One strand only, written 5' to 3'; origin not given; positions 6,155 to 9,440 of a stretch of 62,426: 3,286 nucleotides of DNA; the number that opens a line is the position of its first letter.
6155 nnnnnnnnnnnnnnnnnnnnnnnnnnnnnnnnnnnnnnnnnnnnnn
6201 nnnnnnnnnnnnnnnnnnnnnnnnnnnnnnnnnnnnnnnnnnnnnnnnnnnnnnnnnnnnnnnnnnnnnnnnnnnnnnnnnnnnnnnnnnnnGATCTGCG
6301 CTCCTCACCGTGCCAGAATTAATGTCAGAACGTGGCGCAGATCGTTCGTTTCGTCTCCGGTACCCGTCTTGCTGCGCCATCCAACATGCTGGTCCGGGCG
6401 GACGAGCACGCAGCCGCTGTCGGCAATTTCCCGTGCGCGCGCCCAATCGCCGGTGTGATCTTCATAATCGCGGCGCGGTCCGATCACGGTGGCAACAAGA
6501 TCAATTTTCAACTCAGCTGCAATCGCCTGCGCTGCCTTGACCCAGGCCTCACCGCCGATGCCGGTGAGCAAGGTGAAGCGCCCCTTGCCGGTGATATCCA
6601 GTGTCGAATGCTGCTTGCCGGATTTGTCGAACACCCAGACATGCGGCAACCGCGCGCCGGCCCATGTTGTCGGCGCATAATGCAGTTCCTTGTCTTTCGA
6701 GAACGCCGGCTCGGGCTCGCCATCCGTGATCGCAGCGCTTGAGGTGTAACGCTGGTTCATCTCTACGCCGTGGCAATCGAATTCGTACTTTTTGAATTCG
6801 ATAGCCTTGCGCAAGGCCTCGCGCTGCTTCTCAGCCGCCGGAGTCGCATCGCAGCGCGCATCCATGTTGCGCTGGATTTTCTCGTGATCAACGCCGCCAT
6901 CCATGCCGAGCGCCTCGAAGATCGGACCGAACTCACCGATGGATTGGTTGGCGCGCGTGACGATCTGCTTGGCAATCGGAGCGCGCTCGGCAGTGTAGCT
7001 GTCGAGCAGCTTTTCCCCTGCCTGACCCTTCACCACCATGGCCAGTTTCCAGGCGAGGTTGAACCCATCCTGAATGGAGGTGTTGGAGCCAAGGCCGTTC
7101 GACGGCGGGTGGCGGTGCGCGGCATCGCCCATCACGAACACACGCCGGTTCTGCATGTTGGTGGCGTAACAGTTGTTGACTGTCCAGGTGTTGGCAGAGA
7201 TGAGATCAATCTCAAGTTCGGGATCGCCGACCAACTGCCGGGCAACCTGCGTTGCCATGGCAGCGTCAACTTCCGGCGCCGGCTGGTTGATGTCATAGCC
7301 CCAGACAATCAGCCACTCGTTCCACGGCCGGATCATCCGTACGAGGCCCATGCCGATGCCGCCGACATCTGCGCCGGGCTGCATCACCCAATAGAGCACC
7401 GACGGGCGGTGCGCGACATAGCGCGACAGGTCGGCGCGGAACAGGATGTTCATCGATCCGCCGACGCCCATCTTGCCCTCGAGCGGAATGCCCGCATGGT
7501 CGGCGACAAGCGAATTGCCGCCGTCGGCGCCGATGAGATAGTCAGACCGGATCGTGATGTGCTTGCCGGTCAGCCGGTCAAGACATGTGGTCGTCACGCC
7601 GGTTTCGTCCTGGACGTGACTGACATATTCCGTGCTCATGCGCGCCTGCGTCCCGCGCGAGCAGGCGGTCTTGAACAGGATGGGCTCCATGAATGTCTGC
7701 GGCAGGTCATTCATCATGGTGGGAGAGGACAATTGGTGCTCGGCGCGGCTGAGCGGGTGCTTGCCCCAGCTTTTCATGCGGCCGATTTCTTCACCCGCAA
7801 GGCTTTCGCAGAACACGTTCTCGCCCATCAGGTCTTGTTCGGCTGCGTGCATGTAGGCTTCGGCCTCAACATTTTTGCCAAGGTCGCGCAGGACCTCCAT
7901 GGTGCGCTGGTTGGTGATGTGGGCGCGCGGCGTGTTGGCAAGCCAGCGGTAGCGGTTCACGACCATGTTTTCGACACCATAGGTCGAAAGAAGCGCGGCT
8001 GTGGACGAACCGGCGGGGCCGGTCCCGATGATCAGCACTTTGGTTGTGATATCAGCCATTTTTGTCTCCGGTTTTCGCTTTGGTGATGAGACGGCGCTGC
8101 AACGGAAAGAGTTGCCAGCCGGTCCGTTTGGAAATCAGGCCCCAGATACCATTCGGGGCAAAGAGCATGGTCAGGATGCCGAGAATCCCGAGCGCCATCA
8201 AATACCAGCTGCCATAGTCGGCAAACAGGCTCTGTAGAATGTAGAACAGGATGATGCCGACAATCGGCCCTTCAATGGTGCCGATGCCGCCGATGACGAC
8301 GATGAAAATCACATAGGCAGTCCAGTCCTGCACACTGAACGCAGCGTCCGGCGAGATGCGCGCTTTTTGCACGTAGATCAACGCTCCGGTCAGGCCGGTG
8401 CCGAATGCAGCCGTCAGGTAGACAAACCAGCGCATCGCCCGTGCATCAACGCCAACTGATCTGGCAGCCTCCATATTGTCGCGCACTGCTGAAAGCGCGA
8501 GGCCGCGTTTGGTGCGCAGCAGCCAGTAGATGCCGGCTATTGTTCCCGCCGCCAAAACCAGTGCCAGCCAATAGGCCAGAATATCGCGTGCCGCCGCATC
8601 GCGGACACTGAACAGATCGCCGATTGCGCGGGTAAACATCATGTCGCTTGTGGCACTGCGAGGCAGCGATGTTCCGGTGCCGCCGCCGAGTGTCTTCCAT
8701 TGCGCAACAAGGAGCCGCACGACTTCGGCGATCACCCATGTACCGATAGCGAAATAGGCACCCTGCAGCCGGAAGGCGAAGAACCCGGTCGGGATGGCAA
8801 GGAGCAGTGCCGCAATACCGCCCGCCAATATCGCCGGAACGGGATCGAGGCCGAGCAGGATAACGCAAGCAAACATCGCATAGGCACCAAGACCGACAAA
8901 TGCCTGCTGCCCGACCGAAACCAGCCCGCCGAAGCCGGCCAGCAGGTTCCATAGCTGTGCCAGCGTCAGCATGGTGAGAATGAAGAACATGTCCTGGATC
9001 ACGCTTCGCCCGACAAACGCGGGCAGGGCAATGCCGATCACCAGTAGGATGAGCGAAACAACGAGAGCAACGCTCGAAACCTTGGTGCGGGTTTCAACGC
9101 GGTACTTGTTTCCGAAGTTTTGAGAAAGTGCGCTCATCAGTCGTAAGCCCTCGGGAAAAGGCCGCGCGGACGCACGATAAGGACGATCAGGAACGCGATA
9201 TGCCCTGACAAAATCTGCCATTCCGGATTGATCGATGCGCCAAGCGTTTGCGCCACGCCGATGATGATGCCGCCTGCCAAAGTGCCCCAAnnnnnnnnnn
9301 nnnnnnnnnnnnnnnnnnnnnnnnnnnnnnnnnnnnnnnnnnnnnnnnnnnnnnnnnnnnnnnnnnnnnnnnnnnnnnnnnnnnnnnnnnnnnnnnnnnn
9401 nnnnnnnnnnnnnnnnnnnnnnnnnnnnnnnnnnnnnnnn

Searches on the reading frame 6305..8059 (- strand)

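Call 59: search_protein_families(library=ncbifam, proteins=[window:6305-8059:-], max_evalue=1e-10)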
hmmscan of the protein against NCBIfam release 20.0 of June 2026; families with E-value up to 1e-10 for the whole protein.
window:6305-8059:- (584 aa): 26 families (the best 25 are shown)
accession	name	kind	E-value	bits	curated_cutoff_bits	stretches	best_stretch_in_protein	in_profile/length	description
NF004780.0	PRK06126.1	subfamily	1.8e-109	366.5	445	1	4-577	7-543/552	hypothetical protein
NF045577.1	FAD_mono_MbnF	equivalog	4.8e-97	325.7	800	2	5-371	4-359/531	methanobactin biosynthesis FAD monooxygenase MbnF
NF046069.1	AkvoneHdxseRdmE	equivalog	4.3e-96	322.8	700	2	8-371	1-355/521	aklavinone 12-hydroxylase RdmE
NF046068.1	AkvoneHdxseDnrF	equivalog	1.6e-79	267.9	650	1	8-413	1-397/439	aklavinone 12-hydroxylase DnrF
NF004832.0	PRK06184.1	subfamily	1.1e-59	202.6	476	1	5-373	6-351/506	hypothetical protein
NF004829.0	PRK06183.1-3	subfamily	1.2e-44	152.9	390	2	283-576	266-503/520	bifunctional 3-(3-hydroxy-phenyl)propionate/3-hydroxycinnamic acid hydroxylase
NF006092.0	PRK08244.1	equivalog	9.4e-40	136.7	644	1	299-370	266-337/494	monooxygenase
NF004831.0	PRK06183.1-5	equivalog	1.8e-39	135.7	546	1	283-372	259-348/568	bifunctional 3-(3-hydroxy-phenyl)propionate/3-hydroxycinnamic acid hydroxylase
NF033145.1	rif_monoox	equivalog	2.5e-38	132.1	800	2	299-370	263-334/472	rifampin monooxygenase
NF006002.0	PRK08132.1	subfamily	2e-36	125.5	416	1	5-374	25-370/552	FAD-dependent oxidoreductase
NF004830.0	PRK06183.1-4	equivalog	6.4e-35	120.6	1135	1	142-369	141-355/617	bifunctional 3-(3-hydroxy-phenyl)propionate/3-hydroxycinnamic acid hydroxylase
NF005303.0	PRK06834.1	subfamily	9.3e-35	120.1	625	1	298-370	258-330/488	hypothetical protein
NF006144.0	PRK08294.1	subfamily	1.3e-30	106.3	560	1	302-368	337-403/637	phenol 2-monooxygenase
NF004828.0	PRK06183.1-2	equivalog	2.6e-29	102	853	1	148-367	141-344/568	bifunctional 3-(3-hydroxy-phenyl)propionate/3-hydroxycinnamic acid hydroxylase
NF004827.0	PRK06183.1-1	equivalog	8.4e-29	100.4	966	1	140-367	136-350/554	bifunctional 3-(3-hydroxy-phenyl)propionate/3-hydroxycinnamic acid hydroxylase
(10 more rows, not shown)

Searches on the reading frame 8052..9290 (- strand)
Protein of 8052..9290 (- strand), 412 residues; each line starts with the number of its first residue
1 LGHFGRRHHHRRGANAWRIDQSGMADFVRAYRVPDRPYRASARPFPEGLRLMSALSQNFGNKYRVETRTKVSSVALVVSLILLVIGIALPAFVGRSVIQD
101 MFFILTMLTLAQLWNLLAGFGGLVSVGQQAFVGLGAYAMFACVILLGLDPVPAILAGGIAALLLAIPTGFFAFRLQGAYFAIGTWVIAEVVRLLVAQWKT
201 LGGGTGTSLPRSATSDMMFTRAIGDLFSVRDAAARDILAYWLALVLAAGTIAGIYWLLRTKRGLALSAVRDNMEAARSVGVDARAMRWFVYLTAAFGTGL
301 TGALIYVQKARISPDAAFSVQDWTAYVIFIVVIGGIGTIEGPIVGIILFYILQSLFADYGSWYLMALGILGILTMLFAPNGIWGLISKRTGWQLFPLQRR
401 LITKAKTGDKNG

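Call 59: search_protein_families(library=ncbifam, proteins=[window:8052-9290:-], max_evalue=1e-10)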
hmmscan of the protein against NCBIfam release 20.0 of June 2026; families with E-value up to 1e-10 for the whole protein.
window:8052-9290:- (412 aa): 3 families
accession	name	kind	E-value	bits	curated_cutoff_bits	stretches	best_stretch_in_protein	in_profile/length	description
NF008450.0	PRK11301.1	subfamily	2.3e-28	99.8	366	1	60-383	74-406/418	high-affinity branched-chain amino acid ABC transporter permease LivM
TIGR03408.1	urea_trans_UrtC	equivalog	9.5e-21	74.8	296.2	1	154-385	92-313/313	urea ABC transporter permease subunit UrtC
TIGR03727.1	urea_t_UrtC_arc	equivalog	1.2e-11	44.1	575.55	1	73-389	29-344/369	urea ABC transporter, permease protein UrtC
